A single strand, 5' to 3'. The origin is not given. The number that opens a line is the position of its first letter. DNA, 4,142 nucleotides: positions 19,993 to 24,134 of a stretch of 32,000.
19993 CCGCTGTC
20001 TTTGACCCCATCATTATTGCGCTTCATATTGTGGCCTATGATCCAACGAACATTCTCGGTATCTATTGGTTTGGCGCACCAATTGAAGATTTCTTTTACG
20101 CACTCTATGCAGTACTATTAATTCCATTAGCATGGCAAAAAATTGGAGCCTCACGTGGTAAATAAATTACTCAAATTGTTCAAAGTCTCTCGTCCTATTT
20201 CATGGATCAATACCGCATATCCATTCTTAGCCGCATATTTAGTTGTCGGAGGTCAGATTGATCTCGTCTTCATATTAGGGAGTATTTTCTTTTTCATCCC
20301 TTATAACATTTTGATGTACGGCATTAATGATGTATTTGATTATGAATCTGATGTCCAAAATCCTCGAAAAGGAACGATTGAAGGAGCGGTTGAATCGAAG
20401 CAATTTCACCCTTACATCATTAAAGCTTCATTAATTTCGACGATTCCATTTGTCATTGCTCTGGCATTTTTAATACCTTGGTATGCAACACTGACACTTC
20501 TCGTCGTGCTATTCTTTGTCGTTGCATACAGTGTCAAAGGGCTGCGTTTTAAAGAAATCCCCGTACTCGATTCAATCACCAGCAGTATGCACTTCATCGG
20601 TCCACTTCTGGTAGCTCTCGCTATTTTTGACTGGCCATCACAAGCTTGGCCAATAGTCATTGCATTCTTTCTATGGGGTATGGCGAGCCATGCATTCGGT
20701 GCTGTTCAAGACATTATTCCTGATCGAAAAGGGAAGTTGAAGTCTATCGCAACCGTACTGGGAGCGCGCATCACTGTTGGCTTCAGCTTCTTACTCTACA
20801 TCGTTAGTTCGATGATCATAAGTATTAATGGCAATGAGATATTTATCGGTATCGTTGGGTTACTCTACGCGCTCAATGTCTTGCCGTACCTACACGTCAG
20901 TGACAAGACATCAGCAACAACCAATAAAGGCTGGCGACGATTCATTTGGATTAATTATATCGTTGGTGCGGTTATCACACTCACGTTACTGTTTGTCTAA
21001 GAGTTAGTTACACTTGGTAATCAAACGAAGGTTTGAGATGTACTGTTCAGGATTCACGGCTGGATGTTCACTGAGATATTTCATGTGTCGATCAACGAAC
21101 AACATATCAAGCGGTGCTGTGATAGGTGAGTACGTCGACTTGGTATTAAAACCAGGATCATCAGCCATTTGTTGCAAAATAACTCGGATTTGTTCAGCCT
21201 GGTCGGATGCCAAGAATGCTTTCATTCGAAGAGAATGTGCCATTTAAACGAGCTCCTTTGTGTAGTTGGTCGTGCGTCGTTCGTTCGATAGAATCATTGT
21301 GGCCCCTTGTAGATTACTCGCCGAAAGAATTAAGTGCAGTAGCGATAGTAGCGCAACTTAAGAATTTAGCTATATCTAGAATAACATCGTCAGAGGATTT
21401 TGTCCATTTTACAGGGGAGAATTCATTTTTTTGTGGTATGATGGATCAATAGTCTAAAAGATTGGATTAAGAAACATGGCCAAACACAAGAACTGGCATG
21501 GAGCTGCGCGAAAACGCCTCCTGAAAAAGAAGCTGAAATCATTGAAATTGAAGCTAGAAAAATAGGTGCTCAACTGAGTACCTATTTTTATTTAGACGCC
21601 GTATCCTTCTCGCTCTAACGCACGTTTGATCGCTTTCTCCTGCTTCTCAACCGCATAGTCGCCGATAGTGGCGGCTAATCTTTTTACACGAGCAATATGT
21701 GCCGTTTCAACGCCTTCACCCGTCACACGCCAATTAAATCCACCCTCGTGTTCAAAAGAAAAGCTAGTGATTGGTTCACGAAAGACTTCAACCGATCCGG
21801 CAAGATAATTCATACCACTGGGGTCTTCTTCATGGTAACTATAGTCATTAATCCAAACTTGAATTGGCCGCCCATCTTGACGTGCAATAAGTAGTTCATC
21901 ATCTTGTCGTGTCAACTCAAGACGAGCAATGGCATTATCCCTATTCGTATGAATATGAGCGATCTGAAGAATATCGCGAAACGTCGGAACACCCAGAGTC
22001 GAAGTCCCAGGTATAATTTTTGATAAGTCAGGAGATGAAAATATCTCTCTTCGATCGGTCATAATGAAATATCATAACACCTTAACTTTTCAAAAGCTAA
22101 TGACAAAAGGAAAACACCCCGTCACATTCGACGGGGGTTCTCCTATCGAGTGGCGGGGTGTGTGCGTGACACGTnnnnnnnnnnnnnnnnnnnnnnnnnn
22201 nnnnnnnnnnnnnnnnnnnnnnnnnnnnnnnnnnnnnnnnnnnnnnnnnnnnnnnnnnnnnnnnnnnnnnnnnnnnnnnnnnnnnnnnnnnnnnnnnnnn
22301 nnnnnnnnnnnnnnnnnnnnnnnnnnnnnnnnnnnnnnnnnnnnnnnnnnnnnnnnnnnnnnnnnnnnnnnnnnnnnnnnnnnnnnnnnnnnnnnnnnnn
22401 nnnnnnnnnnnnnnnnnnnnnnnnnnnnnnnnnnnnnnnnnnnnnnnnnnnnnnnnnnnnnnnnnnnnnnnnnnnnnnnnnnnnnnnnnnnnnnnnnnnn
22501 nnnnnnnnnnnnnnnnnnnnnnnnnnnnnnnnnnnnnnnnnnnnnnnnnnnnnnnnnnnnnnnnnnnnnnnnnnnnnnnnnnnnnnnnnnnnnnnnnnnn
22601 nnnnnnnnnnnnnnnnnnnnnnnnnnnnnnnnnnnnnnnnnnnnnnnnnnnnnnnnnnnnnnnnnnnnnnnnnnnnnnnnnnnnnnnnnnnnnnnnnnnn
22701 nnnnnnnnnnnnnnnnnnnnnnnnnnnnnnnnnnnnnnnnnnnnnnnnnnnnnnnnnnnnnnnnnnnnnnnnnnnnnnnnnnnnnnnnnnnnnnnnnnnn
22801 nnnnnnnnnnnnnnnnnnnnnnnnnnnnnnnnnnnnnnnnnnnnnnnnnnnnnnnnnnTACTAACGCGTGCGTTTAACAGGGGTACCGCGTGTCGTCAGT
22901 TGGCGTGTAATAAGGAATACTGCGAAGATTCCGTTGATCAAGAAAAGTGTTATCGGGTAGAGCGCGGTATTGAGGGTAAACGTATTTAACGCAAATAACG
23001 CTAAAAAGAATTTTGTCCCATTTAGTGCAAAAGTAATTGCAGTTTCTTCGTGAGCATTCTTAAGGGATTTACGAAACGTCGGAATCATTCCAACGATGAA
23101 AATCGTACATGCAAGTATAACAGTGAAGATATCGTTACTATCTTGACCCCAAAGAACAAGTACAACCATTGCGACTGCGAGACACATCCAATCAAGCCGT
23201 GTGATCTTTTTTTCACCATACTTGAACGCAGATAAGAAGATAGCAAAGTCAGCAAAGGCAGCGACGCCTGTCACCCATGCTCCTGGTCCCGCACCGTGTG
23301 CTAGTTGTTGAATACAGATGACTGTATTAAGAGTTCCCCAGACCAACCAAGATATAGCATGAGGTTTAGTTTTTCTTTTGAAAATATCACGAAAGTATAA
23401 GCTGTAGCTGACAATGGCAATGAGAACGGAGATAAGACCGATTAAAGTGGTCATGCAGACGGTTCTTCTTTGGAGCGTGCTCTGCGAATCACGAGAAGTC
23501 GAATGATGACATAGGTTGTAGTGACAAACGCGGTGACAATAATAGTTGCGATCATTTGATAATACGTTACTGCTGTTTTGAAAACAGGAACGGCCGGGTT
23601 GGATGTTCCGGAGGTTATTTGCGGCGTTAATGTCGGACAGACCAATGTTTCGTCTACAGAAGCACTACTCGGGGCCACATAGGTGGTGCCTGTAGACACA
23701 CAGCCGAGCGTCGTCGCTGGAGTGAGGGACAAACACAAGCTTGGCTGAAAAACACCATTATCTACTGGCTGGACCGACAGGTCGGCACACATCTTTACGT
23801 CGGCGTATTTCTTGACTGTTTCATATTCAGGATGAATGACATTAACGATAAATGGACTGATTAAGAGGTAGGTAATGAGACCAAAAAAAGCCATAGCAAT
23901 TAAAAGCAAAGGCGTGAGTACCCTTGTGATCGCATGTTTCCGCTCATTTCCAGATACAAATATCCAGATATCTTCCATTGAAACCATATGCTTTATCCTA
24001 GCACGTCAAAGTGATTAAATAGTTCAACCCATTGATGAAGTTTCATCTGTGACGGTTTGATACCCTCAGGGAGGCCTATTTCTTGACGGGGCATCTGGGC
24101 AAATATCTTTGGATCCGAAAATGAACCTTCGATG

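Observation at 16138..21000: A complete C50-type carotenoid operon near a heliorhodopsin, with no visible retinal-forming enzyme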

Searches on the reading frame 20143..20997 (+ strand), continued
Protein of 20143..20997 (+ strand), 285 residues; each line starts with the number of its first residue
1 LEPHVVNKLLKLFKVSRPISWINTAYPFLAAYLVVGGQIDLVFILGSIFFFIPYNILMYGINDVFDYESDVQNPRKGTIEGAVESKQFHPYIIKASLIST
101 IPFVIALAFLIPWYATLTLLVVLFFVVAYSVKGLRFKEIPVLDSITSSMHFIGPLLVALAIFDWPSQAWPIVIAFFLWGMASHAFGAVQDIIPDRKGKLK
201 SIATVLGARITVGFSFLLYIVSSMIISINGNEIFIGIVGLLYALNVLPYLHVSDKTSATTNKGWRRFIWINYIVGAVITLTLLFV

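Call 47: search_protein_families(library=ncbifam, proteins=[L002:6638-7834:+, L003:5001-5825:+, L068:10001-10879:+, L024:9989-10846:+, L029:10001-10864:+, L017:10001-10855:+, L044:9689-10858:+], max_evalue=1e-10)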
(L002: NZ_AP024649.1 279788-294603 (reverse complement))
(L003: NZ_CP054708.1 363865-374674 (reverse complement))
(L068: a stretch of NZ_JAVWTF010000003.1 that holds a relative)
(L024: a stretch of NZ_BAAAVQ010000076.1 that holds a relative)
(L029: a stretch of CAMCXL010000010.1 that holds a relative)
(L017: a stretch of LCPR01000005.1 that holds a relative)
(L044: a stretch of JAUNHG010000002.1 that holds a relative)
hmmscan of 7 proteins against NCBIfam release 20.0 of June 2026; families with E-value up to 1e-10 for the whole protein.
L002:6638-7834:+ (399 aa): 4 families
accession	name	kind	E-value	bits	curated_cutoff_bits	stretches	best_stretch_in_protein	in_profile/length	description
NF009608.0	PRK13105.1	equivalog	3.8e-141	469.4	217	1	111-395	5-289/291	prenyltransferase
NF010119.0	PRK13595.1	equivalog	6.6e-44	150.5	248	1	117-347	14-242/292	prenyltransferase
NF009516.0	PRK12875.1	equivalog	5.8e-39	133.9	205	1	117-349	19-248/292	prenyltransferase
NF009523.0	PRK12884.1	equivalog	2.6e-12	46.5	269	1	136-332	25-213/279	prenyltransferase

L003:5001-5825:+ (275 aa): 4 families
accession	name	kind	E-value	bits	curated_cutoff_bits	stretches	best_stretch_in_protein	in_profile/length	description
NF009516.0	PRK12875.1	equivalog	2.9e-119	397.5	205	1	3-273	16-290/292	prenyltransferase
NF010119.0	PRK13595.1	equivalog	1.5e-37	129.7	248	1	3-237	11-249/292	prenyltransferase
NF009608.0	PRK13105.1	equivalog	1.3e-29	103.3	217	1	2-234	7-243/291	prenyltransferase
NF009525.0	PRK12887.1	equivalog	7.4e-11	41.9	226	0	43-244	56-267/310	homogentisate phytyltransferase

L068:10001-10879:+ (293 aa): 5 families
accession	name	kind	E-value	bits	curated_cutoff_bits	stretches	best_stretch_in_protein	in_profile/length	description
NF009608.0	PRK13105.1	equivalog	7.3e-139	461.9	217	1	2-291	7-290/291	prenyltransferase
NF010119.0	PRK13595.1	equivalog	3.8e-44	151.3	248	1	3-229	11-235/292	prenyltransferase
NF009516.0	PRK12875.1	equivalog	1.2e-35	123.1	205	1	3-225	16-237/292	prenyltransferase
TIGR01475.1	ubiA_other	subfamily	1.6e-12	47.5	180.8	1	32-287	31-277/282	UbiA-like polyprenyltransferase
NF009523.0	PRK12884.1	equivalog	1.2e-11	44.4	269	1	19-266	19-257/279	prenyltransferase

L024:9989-10846:+ (286 aa): 4 families
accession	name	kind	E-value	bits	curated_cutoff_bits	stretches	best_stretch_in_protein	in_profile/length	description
NF009608.0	PRK13105.1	equivalog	5.6e-130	432.7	217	1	1-283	8-289/291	prenyltransferase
NF010119.0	PRK13595.1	equivalog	3.1e-41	141.8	248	1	2-277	12-280/292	prenyltransferase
NF009516.0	PRK12875.1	equivalog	5.5e-41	140.5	205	1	3-285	18-291/292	prenyltransferase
TIGR01475.1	ubiA_other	subfamily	9.8e-11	41.6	180.8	0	31-284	32-281/282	UbiA-like polyprenyltransferase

L029:10001-10864:+ (288 aa): 3 families
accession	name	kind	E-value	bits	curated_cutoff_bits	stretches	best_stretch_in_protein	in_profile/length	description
NF009608.0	PRK13105.1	equivalog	1.8e-122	408.1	217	1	3-285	8-289/291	prenyltransferase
NF010119.0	PRK13595.1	equivalog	6.1e-46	157.2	248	1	6-283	14-284/292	prenyltransferase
NF009516.0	PRK12875.1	equivalog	9.4e-37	126.7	205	1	4-284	17-288/292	prenyltransferase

L017:10001-10855:+ (285 aa): 4 families
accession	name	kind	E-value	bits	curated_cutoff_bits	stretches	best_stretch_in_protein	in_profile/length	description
NF009608.0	PRK13105.1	equivalog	1.2e-120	402.1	217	1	2-283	6-289/291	prenyltransferase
NF010119.0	PRK13595.1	equivalog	5.6e-48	163.9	248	1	2-267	9-270/292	prenyltransferase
NF009516.0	PRK12875.1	equivalog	7.7e-44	149.9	205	1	3-282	15-288/292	prenyltransferase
TIGR01475.1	ubiA_other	subfamily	1.7e-11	44.1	180.8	1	46-282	45-279/282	UbiA-like polyprenyltransferase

L044:9689-10858:+ (390 aa): 4 families
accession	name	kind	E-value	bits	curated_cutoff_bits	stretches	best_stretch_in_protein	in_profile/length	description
NF009608.0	PRK13105.1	equivalog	1.8e-131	437.6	217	1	102-387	4-289/291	prenyltransferase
NF010119.0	PRK13595.1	equivalog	2.4e-44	152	248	1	110-385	15-284/292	prenyltransferase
NF009516.0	PRK12875.1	equivalog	5.3e-40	137.3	205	1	110-387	20-289/292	prenyltransferase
NF009523.0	PRK12884.1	equivalog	7.7e-11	41.7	269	1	128-323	25-212/279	prenyltransferase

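Call 59: search_protein_families(library=pfam, proteins=[L021:11417-13411:+, L006:12143-14119:+, L018:12634-13938:+, L018:14019-15575:+, L021:13460-14602:+, L006:14159-15259:+, L009:15365-16456:+, L007:6836-7981:+], max_evalue=0.001)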
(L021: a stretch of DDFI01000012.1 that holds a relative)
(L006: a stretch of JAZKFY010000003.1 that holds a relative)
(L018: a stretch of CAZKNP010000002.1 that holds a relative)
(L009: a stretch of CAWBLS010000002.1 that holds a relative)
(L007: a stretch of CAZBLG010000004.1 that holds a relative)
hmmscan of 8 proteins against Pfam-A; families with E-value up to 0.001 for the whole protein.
L021:11417-13411:+ (665 aa): 8 families
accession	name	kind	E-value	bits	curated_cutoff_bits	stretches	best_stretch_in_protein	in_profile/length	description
PF02518.31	HATPase_c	-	6.2e-33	114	26.4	1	415-523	2-109/111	Histidine kinase-, DNA gyrase B-, and HSP90-like ATPase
PF00512.31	HisKA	-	4.7e-13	49.4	26.9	1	292-359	2-66/66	His Kinase A (phospho-acceptor) domain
PF00989.32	PAS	-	2.8e-09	37.4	22.6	1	172-281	5-112/113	PAS fold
PF08448.16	PAS_4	-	6.4e-09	36.5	23.1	1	175-286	2-109/110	PAS fold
PF13426.13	PAS_9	-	5.3e-07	30.3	27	1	179-284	2-103/103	PAS domain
PF13581.12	HATPase_c_2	-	1e-05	26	27.4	1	420-502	37-113/127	Histidine kinase-like ATPase domain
PF13188.13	PAS_8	-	0.00011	22.4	21.8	1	171-220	4-50/65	PAS domain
PF12860.13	PAS_7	-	0.00095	19.7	27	0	174-289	1-114/115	PAS fold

L006:12143-14119:+ (659 aa): 7 families
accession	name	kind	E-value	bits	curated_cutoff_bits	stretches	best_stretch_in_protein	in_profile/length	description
PF02518.31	HATPase_c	-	3e-30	105.3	26.4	1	435-543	2-109/111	Histidine kinase-, DNA gyrase B-, and HSP90-like ATPase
PF00512.31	HisKA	-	1.4e-13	51.1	26.9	1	312-379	2-66/66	His Kinase A (phospho-acceptor) domain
PF00989.32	PAS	-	2.6e-12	47.2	22.6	1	193-302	6-113/113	PAS fold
PF08448.16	PAS_4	-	2.7e-08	34.5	23.1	1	195-306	2-109/110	PAS fold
PF13581.12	HATPase_c_2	-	3.9e-07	30.6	27.4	1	440-522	37-113/127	Histidine kinase-like ATPase domain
PF13426.13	PAS_9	-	2.1e-06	28.4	27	1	199-303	2-102/103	PAS domain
PF13188.13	PAS_8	-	0.0002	21.6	21.8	1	193-228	6-40/65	PAS domain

L018:12634-13938:+ (435 aa): 6 families
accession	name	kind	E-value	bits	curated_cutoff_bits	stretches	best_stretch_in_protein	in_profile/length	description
PF02518.31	HATPase_c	-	1.4e-31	109.6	26.4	1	304-412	2-109/111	Histidine kinase-, DNA gyrase B-, and HSP90-like ATPase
PF00512.31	HisKA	-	2.2e-14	53.7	26.9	1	173-241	1-66/66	His Kinase A (phospho-acceptor) domain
PF13426.13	PAS_9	-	1.2e-11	45.2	27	1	58-166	1-103/103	PAS domain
PF08448.16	PAS_4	-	5.2e-10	40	23.1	1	55-169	2-110/110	PAS fold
PF00989.32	PAS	-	5.2e-10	39.8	22.6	1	53-164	6-113/113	PAS fold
PF13188.13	PAS_8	-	2.6e-06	27.6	21.8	1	53-102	6-52/65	PAS domain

L018:14019-15575:+ (519 aa): 1 family
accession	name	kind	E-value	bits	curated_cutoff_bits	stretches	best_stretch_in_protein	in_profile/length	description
PF00072.30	Response_reg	-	1.5e-24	86.8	30.2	1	5-115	2-109/111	Response regulator receiver domain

L021:13460-14602:+ (381 aa): 1 family
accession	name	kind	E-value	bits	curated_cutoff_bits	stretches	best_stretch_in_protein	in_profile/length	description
PF00072.30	Response_reg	-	9.4e-22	77.7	30.2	1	4-105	1-100/111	Response regulator receiver domain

L006:14159-15259:+ (367 aa): 1 family
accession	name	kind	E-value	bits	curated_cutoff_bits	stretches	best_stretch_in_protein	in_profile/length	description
PF00072.30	Response_reg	-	2.1e-21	76.6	30.2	1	11-112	1-100/111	Response regulator receiver domain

L009:15365-16456:+ (364 aa): 6 families
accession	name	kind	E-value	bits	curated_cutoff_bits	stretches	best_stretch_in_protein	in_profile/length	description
PF02518.31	HATPase_c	-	1.7e-25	90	26.4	1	256-363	3-108/111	Histidine kinase-, DNA gyrase B-, and HSP90-like ATPase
PF08447.18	PAS_3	-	3.1e-16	59.9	25.6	1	35-121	1-88/89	PAS fold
PF00512.31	HisKA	-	3.5e-13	49.8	26.9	1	140-208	1-66/66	His Kinase A (phospho-acceptor) domain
PF08448.16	PAS_4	-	8.6e-08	32.8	23.1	1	22-126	4-106/110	PAS fold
PF00989.32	PAS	-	6.3e-07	29.8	22.6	1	17-118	5-106/113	PAS fold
PF13426.13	PAS_9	-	0.00012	22.8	27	1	25-125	3-101/103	PAS domain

L007:6836-7981:+ (382 aa): 7 families
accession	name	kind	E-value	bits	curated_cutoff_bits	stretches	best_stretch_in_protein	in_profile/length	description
PF02518.31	HATPase_c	-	2e-23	83.3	26.4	1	255-365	2-110/111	Histidine kinase-, DNA gyrase B-, and HSP90-like ATPase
PF08447.18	PAS_3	-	1.2e-12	48.4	25.6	1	35-121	1-88/89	PAS fold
PF00512.31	HisKA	-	3.2e-12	46.8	26.9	1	141-208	2-66/66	His Kinase A (phospho-acceptor) domain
PF08448.16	PAS_4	-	8e-07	29.7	23.1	1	24-125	6-105/110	PAS fold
PF00989.32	PAS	-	9.1e-06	26.1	22.6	1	17-123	5-111/113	PAS fold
PF13426.13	PAS_9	-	8.9e-05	23.2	27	1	25-125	3-101/103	PAS domain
PF13188.13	PAS_8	-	0.0002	21.6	21.8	1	14-61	2-47/65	PAS domain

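Call 68: search_protein_families(library=pfam, proteins=[P0129, P0137, P0121, P0199, P0251, P0130], max_evalue=0.0001)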
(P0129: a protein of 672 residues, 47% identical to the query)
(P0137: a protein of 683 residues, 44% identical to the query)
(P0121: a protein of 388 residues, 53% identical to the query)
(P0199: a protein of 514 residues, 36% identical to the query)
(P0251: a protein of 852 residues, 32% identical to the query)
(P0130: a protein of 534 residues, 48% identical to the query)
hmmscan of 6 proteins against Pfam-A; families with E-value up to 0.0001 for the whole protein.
P0129 (672 aa): 6 families
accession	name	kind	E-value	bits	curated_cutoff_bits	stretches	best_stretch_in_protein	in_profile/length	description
PF01040.23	UbiA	-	3.3e-26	92.5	34.2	1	29-267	3-244/250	UbiA prenyltransferase family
PF00535.33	Glycos_transf_2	-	3.5e-14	53.5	23.3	1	343-471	1-129/168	Glycosyl transferase family 2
PF13641.12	Glyco_tranf_2_3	-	1.2e-08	35.8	27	1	340-567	1-227/230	Glycosyltransferase like family 2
PF13506.12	Glyco_transf_21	-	2.4e-06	27.6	21.7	1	413-566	21-167/174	Glycosyl transferase family 21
PF13632.12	Glyco_trans_2_3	-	7.8e-06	26.3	27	1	426-621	2-193/198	Glycosyl transferase family group 2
PF10111.15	Glyco_tranf_2_2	-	1.5e-05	25.1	27.3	1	349-529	7-195/276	Glycosyltransferase like family 2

P0137 (683 aa): 3 families
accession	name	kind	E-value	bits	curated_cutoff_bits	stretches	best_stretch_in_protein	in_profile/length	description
PF01040.23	UbiA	-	2.1e-21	76.8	34.2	1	41-284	3-245/250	UbiA prenyltransferase family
PF00535.33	Glycos_transf_2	-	1.8e-16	61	23.3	1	354-461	1-106/168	Glycosyl transferase family 2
PF13641.12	Glyco_tranf_2_3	-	1e-07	32.7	27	1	351-465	1-118/230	Glycosyltransferase like family 2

P0121 (388 aa): 2 families
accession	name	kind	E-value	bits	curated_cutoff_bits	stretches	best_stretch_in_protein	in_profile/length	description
PF01040.23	UbiA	-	2.1e-23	83.3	34.2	1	125-358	4-241/250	UbiA prenyltransferase family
PF18916.5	Lycopene_cyc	-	1.2e-08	35.8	27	1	3-86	3-88/92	Lycopene cyclase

P0199 (514 aa): 1 family
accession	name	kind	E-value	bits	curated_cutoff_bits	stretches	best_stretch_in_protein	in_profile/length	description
PF01040.23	UbiA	-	3.4e-19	69.6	34.2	1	248-490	3-244/250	UbiA prenyltransferase family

P0251 (852 aa): 10 families
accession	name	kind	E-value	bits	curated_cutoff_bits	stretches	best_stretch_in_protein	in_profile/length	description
PF01593.30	Amino_oxidase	-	6.3e-35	121.7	19.8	1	63-517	1-442/443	Flavin containing amine oxidoreductase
PF01040.23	UbiA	-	1.2e-19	71.1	34.2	1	566-805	6-248/250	UbiA prenyltransferase family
PF13450.12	NAD_binding_8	-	9e-14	52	21.9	1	58-125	1-66/68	NAD(P)-binding Rossmann-like domain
PF01266.30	DAO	-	3.8e-11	43.6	27.9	1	56-90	2-37/353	FAD dependent oxidoreductase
PF12831.13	FAD_oxidored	-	2e-08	34.4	27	1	56-96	2-42/416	FAD dependent oxidoreductase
PF00890.30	FAD_binding_2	-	1.4e-07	31.6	20.4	1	56-91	2-37/414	FAD binding domain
PF07992.20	Pyr_redox_2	-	2.1e-07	31.1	26.1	1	55-86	2-33/291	Pyridine nucleotide-disulphide oxidoreductase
PF01494.25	FAD_binding_3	-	8.7e-06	25.6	22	1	55-86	3-34/349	FAD binding domain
PF03486.20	HI0933_like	-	1.3e-05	25.2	50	0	55-92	2-39/244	HI0933-like protein Rossmann domain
PF01134.28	GIDA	-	9.8e-05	22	22.1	0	56-83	2-29/391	Glucose inhibited division protein A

P0130 (534 aa): 5 families
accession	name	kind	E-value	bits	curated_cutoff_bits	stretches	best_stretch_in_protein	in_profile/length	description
PF01040.23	UbiA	-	2.3e-24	86.5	34.2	1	19-260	2-244/250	UbiA prenyltransferase family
PF00535.33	Glycos_transf_2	-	1.2e-22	81.1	23.3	1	333-501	1-166/168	Glycosyl transferase family 2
PF13641.12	Glyco_tranf_2_3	-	3.2e-16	60.5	27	1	330-526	1-198/230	Glycosyltransferase like family 2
PF13506.12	Glyco_transf_21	-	1.6e-10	41.2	21.7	1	400-527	18-142/174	Glycosyl transferase family 21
PF10111.15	Glyco_tranf_2_2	-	5.3e-06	26.5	27.3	1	333-446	1-115/276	Glycosyltransferase like family 2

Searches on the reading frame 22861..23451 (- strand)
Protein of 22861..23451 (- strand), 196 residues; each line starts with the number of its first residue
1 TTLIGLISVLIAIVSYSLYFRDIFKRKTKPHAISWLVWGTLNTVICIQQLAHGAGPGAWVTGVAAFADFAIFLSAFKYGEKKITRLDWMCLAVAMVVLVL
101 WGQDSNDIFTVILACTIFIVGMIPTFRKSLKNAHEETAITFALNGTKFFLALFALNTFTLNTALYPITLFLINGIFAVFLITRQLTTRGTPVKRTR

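Call 7: search_protein_families(library=pfam, proteins=[window:22861-23451:-], max_evalue=0.001)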
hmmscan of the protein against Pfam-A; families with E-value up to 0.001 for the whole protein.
window:22861-23451:- (196 aa): 0 families

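Call 29: search_protein_families(library=pfam, proteins=[window:22861-23451:-], max_evalue=0.1)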
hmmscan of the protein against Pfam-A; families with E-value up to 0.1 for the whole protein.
window:22861-23451:- (196 aa): 0 families

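Call 62: search_protein_families(library=ncbifam, proteins=[window:22861-23451:-], max_evalue=0.01)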
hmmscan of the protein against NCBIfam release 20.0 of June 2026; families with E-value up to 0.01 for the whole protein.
window:22861-23451:- (196 aa): 0 families

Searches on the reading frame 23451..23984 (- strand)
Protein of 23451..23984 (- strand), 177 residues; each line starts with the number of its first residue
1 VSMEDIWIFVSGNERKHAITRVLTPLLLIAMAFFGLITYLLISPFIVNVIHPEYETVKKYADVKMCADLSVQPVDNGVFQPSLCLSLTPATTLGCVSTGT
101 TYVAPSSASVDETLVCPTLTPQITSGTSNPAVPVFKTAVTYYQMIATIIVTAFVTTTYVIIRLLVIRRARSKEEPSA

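Call 7: search_protein_families(library=pfam, proteins=[window:23451-23984:-], max_evalue=0.001)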
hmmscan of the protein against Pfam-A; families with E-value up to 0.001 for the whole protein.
window:23451-23984:- (177 aa): 0 families

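Call 29: search_protein_families(library=pfam, proteins=[window:23451-23984:-], max_evalue=0.1)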
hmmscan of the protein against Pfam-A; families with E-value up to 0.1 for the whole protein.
window:23451-23984:- (177 aa): 1 family
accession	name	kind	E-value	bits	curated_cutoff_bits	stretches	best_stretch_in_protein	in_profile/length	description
PF13314.11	DUF4083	-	0.061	13.7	25.4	1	141-172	6-37/57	Domain of unknown function (DUF4083)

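Call 62: search_protein_families(library=ncbifam, proteins=[window:23451-23984:-], max_evalue=0.01)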
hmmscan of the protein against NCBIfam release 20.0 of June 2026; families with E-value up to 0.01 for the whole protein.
window:23451-23984:- (177 aa): 0 families
